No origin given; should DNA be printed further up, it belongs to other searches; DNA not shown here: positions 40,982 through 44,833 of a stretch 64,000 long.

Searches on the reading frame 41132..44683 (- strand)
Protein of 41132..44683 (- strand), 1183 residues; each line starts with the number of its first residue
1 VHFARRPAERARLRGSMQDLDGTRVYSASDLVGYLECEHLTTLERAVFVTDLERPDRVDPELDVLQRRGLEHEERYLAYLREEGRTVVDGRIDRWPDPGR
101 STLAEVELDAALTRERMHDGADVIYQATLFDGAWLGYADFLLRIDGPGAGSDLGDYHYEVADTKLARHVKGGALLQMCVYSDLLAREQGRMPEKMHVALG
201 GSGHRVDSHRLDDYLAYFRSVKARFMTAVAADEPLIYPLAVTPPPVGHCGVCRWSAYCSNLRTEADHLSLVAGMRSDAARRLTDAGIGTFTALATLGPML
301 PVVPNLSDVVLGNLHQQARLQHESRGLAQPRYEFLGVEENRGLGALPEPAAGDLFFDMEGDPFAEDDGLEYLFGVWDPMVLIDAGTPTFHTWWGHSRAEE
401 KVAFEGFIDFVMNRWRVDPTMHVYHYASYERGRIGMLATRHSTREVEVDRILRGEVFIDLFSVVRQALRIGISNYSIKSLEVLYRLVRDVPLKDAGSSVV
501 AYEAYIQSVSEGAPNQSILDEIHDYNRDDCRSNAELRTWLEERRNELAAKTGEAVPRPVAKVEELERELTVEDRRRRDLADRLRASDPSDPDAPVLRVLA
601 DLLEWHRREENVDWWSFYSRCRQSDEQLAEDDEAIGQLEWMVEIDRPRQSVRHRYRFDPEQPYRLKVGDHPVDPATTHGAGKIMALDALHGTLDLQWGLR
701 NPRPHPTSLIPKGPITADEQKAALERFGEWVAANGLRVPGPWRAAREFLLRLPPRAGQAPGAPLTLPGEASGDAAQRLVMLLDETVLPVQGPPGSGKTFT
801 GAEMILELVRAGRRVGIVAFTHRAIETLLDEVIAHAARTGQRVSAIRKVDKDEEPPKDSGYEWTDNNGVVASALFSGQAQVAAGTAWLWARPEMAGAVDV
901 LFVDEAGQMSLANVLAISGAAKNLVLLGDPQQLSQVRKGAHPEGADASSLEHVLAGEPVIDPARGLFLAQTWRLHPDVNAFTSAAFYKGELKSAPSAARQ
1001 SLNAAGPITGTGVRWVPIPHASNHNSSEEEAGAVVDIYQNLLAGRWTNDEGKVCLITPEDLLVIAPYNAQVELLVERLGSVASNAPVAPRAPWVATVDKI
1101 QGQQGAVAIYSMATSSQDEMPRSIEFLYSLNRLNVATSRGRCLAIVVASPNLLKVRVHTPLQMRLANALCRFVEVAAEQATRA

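Call 4: search_protein_families(library=pfam, proteins=[window:41132-44683:-], max_evalue=0.01)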
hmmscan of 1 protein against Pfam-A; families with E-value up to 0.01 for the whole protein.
window:41132-44683:- (1183 aa): 6 families
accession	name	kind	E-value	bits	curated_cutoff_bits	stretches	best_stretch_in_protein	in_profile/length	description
PF13087.12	AAA_12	-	6e-23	81.9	27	1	964-1149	16-193/195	AAA domain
PF13482.12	RNase_H_2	-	6.4e-18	65.7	22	1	354-540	1-164/165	RNase_H superfamily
PF13604.12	AAA_30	-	7.1e-13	49.2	27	1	783-940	17-135/191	AAA domain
PF13086.12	AAA_11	-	1.2e-12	48.7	27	2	879-934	193-251/257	AAA domain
PF13245.12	AAA_19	-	2.4e-10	41.2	25.1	1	781-936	8-132/134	AAA domain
PF01443.25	Viral_helicase1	-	0.00079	19.7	21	0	898-940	60-104/228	Viral superfamily 1 RNA helicase core domain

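Call 5: search_protein_families(library=ncbifam, proteins=[window:41132-44683:-], max_evalue=0.01)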
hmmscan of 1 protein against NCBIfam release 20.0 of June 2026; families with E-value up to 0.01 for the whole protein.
window:41132-44683:- (1183 aa): 6 families
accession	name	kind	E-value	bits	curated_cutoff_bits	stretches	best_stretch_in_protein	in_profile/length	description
TIGR03491.1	TIGR03491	subfamily_domain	1.5e-66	225.2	97.45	1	27-540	2-462/462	TM0106 family RecB-like putative nuclease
TIGR00376.1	TIGR00376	hypoth_equivalog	4.1e-24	85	348.9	2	894-1155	360-616/639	IGHMBP2 family helicase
NF040671.1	PLuB_AAA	exception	1.2e-18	65.9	999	1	789-1153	836-1235/1256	PLuB system helicase-like protein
TIGR01447.1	recD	equivalog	6.8e-06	24.9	310.15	1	897-940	262-308/597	exodeoxyribonuclease V subunit alpha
NF042953.1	Hhe_antiphage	equivalog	4.6e-05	21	2000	0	898-1035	1282-1419/1797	DUF4011 domain-containing anti-phage protein Hhe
NF058533.1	antiphage_ProA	equivalog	0.00033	18.2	1500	0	789-819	669-699/1903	anti-phage protein ProA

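Call 6: search_protein_families(library=padloc, proteins=[window:41132-44683:-], max_evalue=0.01)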
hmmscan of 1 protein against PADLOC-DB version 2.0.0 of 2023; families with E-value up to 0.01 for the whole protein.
window:41132-44683:- (1183 aa): 8 families
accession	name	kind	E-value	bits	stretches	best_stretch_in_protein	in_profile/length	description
PDLC03920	MkoA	-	3e-37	126.5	2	873-1155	764-1081/1112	-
PDLC03921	MkoA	-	4e-21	72.5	2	903-1155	1302-1572/1607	-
PDLC03924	MkoC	-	5.4e-18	62.5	2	963-1170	768-964/1136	-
PDLC02895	DpdJ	-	7.2e-10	34.3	1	789-1173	66-477/2112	DpdJ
PDLC02194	Hhe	-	0.00024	16.4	0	898-1035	1381-1518/1911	-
PDLC00138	GajB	-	0.00045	17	1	775-833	8-71/581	UrvD helicase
PDLC04140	mad8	-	0.00056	17.5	1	789-823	32-68/314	mads_8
PDLC05009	PDC-S37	-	0.0013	14.6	1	786-819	310-343/1550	-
